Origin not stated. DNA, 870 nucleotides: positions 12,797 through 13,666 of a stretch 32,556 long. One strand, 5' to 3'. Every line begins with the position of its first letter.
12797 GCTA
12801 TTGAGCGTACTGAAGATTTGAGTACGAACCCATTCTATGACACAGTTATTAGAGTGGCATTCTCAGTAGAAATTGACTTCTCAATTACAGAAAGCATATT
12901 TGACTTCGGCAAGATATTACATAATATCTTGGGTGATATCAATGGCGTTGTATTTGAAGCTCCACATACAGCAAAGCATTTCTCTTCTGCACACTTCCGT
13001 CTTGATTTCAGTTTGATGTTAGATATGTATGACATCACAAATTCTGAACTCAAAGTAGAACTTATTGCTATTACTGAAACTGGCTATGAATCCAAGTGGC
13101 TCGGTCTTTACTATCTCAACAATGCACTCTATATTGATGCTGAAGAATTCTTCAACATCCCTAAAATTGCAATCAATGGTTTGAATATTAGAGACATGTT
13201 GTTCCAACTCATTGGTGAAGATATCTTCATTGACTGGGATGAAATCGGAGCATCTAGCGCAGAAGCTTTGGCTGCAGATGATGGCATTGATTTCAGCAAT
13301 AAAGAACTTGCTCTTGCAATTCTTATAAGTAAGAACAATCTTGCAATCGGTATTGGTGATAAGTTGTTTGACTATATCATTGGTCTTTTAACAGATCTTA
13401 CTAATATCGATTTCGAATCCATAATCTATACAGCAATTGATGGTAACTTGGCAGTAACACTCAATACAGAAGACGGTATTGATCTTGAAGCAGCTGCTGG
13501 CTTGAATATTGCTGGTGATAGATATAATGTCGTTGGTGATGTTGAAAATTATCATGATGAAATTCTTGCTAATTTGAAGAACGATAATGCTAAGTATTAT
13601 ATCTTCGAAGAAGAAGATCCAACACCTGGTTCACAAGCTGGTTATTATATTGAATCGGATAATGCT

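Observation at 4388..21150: Fourteen ultra-diverged modules, each closed by a conserved ~120-150-aa junction cassette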

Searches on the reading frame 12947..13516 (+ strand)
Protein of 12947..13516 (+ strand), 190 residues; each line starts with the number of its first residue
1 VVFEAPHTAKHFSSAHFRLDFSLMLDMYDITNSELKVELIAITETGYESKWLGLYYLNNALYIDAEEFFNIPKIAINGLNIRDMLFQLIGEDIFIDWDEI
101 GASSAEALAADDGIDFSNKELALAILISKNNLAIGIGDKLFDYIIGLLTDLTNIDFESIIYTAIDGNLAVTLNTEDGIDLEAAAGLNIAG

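Call 14: find_homologous_proteins(query=A1, max_evalue=0.001)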
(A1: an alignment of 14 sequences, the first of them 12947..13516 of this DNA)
Query A1 (14 sequences) (190 aa, profile of the alignment): 1 proteins with E <= 0.001 among 8000 candidates.
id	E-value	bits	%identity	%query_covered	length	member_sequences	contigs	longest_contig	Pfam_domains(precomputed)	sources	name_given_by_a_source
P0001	3.7e-15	75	63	4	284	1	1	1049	-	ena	-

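Call 19: search_solved_structures(query=A1, max_evalue=10)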
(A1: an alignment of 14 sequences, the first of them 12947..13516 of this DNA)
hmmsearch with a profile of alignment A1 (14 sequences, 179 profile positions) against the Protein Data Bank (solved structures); distinct sequences matched with E-value up to 10: 1.
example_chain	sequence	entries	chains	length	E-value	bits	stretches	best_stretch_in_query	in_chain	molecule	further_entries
1kfm_A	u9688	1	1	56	0.4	14.2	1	66-109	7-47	MAJOR OUTER MEMBRANE LIPOPROTEIN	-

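Call 21: find_encoding_contigs(protein=P0001, flank=10000, max_places=6)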
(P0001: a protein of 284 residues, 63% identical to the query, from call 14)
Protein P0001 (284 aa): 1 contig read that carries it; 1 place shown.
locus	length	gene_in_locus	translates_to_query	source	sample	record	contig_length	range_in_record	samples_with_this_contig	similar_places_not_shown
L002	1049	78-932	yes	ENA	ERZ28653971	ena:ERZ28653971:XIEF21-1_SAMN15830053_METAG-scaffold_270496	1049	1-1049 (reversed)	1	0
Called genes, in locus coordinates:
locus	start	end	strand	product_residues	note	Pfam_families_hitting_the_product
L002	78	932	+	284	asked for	-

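Call 23: search_protein_representatives(alignment_id=A1)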
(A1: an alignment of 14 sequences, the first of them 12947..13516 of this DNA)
Query: 14 sequences, 179 profile positions. Proteins with E-value up to 0.001 (for the whole library): 129; up to 1e-10: 66; up to 1e-30: 18. The best 129 are listed.
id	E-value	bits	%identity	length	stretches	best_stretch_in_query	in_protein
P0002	7.0e-277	925.6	-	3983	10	2-178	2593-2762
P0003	2.1e-106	370.2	-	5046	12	5-177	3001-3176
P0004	7.0e-106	368.5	-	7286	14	23-175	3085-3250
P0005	9.2e-102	355.1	-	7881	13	16-165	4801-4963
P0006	2.7e-93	327.5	-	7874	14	44-179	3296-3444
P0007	2.0e-87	308.4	-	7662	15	27-170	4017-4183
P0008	2.7e-81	288.4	-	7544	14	14-171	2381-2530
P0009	9.1e-78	276.9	-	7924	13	6-154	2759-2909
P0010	1.1e-72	260.4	-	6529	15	10-99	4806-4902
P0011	1.3e-69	250.4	-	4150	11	5-104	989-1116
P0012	2.4e-68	246.2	-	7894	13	6-159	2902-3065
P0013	6.6e-57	209.0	-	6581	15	3-103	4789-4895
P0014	3.9e-56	206.5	-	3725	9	6-171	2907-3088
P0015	1.3e-44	168.9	-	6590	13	12-148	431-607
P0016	7.9e-38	146.8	-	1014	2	12-166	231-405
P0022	3.8e-29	118.5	-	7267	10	4-172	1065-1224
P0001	1.2e-15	74.6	-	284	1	30-172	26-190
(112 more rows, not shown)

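Call 25: list_cluster_members(proteins=[P0003, P0004, P0005, P0006, P0007, P0008, P0009, P0012, P0022, P0015])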
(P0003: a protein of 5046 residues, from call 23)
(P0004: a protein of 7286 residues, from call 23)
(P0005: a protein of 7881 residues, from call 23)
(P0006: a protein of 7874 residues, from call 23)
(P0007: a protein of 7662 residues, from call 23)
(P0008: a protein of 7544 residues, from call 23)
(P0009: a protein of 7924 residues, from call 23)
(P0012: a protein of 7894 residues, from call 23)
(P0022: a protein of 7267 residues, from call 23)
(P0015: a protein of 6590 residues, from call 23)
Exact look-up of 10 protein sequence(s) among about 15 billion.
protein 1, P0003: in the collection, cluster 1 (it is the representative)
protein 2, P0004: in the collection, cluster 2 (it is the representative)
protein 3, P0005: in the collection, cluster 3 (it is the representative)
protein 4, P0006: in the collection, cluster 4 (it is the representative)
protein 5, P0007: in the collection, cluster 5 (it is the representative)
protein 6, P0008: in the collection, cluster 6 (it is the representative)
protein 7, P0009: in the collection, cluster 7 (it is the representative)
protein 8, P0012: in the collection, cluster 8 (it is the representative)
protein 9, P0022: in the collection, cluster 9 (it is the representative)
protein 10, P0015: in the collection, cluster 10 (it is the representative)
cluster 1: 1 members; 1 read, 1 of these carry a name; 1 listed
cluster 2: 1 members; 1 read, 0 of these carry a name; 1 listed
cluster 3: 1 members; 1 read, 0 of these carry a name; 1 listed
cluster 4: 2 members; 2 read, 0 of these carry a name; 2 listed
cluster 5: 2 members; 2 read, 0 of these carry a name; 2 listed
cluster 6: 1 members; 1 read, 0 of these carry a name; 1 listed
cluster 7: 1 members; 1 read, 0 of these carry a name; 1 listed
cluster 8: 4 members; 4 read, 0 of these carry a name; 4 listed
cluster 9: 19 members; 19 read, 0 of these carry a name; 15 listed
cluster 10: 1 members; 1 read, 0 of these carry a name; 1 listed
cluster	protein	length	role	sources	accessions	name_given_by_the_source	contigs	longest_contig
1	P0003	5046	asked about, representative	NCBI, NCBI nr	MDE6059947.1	MAG: hypothetical protein K2G31_00515, partial [Clostridia bacterium] | hypothetical protein [Clostridia bacterium]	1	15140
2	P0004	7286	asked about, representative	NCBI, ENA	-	-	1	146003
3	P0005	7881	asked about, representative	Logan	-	-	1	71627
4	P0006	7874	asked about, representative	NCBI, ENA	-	-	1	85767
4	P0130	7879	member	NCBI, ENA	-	-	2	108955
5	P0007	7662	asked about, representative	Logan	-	-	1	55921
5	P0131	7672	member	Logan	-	-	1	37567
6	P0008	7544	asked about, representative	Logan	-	-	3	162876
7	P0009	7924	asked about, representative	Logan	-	-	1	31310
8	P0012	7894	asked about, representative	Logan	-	-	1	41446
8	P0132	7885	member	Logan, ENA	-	-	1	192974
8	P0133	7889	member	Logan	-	-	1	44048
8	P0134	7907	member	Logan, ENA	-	-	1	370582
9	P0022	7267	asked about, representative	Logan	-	-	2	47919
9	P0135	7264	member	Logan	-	-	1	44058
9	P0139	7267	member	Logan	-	-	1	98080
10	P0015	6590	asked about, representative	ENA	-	-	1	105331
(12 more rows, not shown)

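Call 33: find_encoding_contigs(protein=P0134, flank=10000, max_places=2)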
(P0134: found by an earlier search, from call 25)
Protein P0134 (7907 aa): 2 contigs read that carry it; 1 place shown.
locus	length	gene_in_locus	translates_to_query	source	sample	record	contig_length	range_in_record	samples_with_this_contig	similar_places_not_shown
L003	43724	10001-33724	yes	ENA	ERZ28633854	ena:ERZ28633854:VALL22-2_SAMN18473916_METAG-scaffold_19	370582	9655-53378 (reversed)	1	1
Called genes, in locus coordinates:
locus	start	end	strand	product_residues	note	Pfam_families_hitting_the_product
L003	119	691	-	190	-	PF03703:bPH_2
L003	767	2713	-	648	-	-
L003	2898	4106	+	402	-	PF01676:Metalloenzyme, PF10143:PhosphMutase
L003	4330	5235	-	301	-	PF07786:HGSNAT_cat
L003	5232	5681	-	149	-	-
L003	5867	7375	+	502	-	PF02838:Glyco_hydro_20b, PF00728:Glyco_hydro_20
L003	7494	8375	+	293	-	-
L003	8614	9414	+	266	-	PF02585:PIG-L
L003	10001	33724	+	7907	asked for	-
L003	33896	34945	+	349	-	PF03547:Mem_trans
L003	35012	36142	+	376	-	PF13421:Band_7_1, PF01145:Band_7, PF13240:Zn_Ribbon_1 (weak), PF13248:Zn_ribbon_3 (weak), PF18912:DZR_2 (weak), PF12773:DZR, PF13240:Zn_Ribbon_1 (weak), PF13240:Zn_Ribbon_1, +6 more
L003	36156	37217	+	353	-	PF08271:Zn_Ribbon_TF (faint), PF08792:A2L_zn_ribbon (faint), PF19134:DUF5817 (faint)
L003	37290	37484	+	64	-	PF08984:DUF1858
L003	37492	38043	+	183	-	PF12844:HTH_19, PF07883:Cupin_2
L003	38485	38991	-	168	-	PF07670:Gate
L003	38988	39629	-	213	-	-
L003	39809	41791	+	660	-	PF00133:tRNA-synt_1, PF01406:tRNA-synt_1e (faint), PF01921:tRNA-synt_1f (faint), PF09334:tRNA-synt_1g, PF00133:tRNA-synt_1, PF19303:Anticodon_3 (weak), PF01588:tRNA_bind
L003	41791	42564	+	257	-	PF01026:TatD_DNase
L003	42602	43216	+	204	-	PF04055:Radical_SAM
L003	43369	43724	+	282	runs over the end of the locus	PF00398:RrnaAD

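Call 34: find_encoding_contigs(protein=P0004, flank=10000, max_places=2)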
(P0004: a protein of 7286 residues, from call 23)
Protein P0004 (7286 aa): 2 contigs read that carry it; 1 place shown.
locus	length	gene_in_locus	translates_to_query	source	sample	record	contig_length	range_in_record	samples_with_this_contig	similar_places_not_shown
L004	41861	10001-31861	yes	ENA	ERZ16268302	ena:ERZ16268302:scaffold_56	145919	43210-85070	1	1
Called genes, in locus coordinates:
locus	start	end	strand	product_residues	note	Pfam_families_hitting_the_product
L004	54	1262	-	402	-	PF01676:Metalloenzyme, PF10143:PhosphMutase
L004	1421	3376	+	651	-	-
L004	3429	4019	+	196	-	PF03703:bPH_2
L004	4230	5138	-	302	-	PF01757:Acyl_transf_3 (faint), PF07786:HGSNAT_cat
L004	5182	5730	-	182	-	-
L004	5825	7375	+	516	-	PF02838:Glyco_hydro_20b (weak), PF00728:Glyco_hydro_20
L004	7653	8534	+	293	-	-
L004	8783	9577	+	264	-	PF02585:PIG-L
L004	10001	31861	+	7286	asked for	-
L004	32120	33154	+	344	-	PF03547:Mem_trans, PF01758:SBF (weak)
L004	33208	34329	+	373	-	PF13421:Band_7_1, PF01145:Band_7, PF12773:DZR, PF13240:Zn_Ribbon_1 (weak), PF12773:DZR, PF13240:Zn_Ribbon_1 (weak), PF13248:Zn_ribbon_3 (weak), PF13240:Zn_Ribbon_1, +7 more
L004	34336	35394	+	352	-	PF01155:HypA (faint), PF07754:Ribosomal_aS21 (faint), PF08271:Zn_Ribbon_TF (faint), PF21344:Zn_ribbon_LysW (faint)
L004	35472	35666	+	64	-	PF08984:DUF1858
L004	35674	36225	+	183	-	PF07883:Cupin_2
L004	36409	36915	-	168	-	PF07670:Gate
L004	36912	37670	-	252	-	-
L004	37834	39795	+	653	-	PF00133:tRNA-synt_1, PF01406:tRNA-synt_1e (faint), PF01921:tRNA-synt_1f (faint), PF09334:tRNA-synt_1g, PF00133:tRNA-synt_1, PF19303:Anticodon_3 (weak), PF01588:tRNA_bind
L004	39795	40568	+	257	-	PF01026:TatD_DNase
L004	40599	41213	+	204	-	PF04055:Radical_SAM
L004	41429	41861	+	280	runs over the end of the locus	PF00398:RrnaAD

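Call 38: find_related_loci(query=L004:10001-22000:+, collection=genome_contigs, flank=2000)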
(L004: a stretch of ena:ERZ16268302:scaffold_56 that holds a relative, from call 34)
Query L004:10001-22000:+ (4000 aa) in genome_contigs; peptide patterns used: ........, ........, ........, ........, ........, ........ (x = any residue, [..] = any of these).
110 stretches matched a pattern; 2 encode a relative of the query (tblastn E <= 1e-3); 1 distinct loci.
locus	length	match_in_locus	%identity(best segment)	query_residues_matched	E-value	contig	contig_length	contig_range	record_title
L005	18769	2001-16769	99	1-4000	0e+0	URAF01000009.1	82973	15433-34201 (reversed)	uncultured Clostridiales bacterium isolate UMGS814 genome assembly, contig: NODE_86_length_82973_cov_4.729962, whole gen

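Call 62: search_protein_families(library=pfam, proteins=[L003:27137-33721:+, L004:25847-31858:+], max_evalue=1)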
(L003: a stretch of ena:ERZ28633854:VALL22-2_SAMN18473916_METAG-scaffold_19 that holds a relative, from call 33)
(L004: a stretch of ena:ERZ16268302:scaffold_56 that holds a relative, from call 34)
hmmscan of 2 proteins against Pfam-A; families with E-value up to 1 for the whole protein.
L003:27137-33721:+ (2195 aa): 2 families
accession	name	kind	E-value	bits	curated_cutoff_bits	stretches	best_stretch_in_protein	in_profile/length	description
PF14492.12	EFG_III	-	0.091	13.3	27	1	605-658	8-62/75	Elongation Factor G, domain III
PF07532.17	Big_4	-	0.4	10.7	22.1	1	1735-1775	13-52/59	Bacterial Ig-like domain (group 4)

L004:25847-31858:+ (2004 aa): 2 families
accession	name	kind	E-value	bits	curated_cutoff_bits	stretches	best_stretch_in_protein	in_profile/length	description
PF07532.17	Big_4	-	0.00032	20.6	22.1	1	1148-1172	15-39/59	Bacterial Ig-like domain (group 4)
PF24040.1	DUF7349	-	0.21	11.8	27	1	1776-1792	15-31/50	Domain of unknown function (DUF7349)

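Call 67: find_encoding_contigs(protein=P0015, flank=10000, max_places=1)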
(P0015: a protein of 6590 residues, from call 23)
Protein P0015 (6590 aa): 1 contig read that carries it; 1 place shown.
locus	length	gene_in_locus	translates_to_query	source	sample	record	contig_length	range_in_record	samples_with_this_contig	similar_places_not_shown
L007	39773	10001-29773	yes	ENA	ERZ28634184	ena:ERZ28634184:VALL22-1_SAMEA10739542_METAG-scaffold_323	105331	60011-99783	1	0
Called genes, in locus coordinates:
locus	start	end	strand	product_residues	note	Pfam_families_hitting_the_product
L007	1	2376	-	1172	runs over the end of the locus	PF01855:POR_N, PF17147:PFOR_II, PF01558:POR, PF10371:EKR, PF12838:Fer4_7, PF13183:Fer4_8 (weak), PF13484:Fer4_16, PF02775:TPP_enzyme_C, +7 more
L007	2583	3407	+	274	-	PF02463:SMC_N, PF00005:ABC_tran, PF05621:TniB (faint), PF13304:AAA_21 (faint)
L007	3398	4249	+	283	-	PF00005:ABC_tran, PF02463:SMC_N (weak), PF13304:AAA_21 (weak)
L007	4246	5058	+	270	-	PF02361:CbiQ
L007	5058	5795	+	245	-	PF01416:PseudoU_synth_1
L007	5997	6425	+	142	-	PF00572:Ribosomal_L13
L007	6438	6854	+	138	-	PF00380:Ribosomal_S9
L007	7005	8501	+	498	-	-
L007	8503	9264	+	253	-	-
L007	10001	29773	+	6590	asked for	-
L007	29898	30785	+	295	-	PF03547:Mem_trans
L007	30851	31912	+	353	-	PF13421:Band_7_1, PF01145:Band_7, PF17032:Zn_ribbon_15 (faint), PF12773:DZR, PF13240:Zn_Ribbon_1 (weak), PF13248:Zn_ribbon_3 (weak), PF13240:Zn_Ribbon_1, PF13248:Zn_ribbon_3 (weak), +1 more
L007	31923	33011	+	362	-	-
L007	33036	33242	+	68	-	PF08984:DUF1858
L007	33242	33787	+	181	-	PF07883:Cupin_2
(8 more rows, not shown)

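Call 68: find_encoding_contigs(protein=P0139, flank=10000, max_places=1)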
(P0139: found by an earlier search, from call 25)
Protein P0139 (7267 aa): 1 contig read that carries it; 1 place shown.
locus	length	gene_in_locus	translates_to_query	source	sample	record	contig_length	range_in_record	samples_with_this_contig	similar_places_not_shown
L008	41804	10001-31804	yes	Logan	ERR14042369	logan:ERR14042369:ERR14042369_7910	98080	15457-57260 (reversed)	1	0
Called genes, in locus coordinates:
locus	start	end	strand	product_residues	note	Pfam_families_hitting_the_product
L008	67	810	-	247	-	PF01520:Amidase_3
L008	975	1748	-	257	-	PF02673:BacA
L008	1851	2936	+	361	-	PF01926:MMR_HSR1, PF02421:FeoB_N, PF06071:YchF-GTPase_C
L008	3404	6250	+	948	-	PF02368:Big_2 (weak), PF26918:Ig_Eae (weak), PF01841:Transglut_core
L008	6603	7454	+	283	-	-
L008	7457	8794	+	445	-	PF00480:ROK (weak)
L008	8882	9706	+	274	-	PF02585:PIG-L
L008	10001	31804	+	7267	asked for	PF13620:CarboxypepD_reg, PF13715:CarbopepD_reg_2 (weak), PF17210:SdrD_B (weak)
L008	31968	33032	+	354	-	PF00155:Aminotran_1_2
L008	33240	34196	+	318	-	-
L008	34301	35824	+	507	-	-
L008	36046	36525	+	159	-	-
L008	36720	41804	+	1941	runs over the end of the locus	-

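Call 69: find_encoding_contigs(protein=P0008, flank=10000, max_places=1)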
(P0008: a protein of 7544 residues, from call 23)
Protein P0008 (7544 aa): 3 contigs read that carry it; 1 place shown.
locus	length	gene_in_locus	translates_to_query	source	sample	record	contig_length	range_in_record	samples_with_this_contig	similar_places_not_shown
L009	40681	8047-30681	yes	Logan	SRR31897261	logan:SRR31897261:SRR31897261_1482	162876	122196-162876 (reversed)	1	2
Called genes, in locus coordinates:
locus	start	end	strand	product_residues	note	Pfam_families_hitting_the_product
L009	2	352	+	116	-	?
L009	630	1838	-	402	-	PF01676:Metalloenzyme, PF10143:PhosphMutase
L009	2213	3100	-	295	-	PF01757:Acyl_transf_3 (faint), PF07786:HGSNAT_cat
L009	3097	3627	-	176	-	-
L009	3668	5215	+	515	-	PF02838:Glyco_hydro_20b, PF00728:Glyco_hydro_20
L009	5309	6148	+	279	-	-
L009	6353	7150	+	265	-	PF02585:PIG-L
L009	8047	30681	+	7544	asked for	-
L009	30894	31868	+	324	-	PF03547:Mem_trans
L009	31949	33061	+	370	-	PF13421:Band_7_1, PF01145:Band_7, PF17032:Zn_ribbon_15 (faint), PF24460:DUF7575 (faint), PF24463:DUF7577 (faint), PF12773:DZR, PF13240:Zn_Ribbon_1 (weak), PF13248:Zn_ribbon_3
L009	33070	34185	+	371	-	-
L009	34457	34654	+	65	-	PF08984:DUF1858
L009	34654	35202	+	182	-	PF07883:Cupin_2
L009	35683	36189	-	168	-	PF07670:Gate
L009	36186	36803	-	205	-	PF07670:Gate (weak)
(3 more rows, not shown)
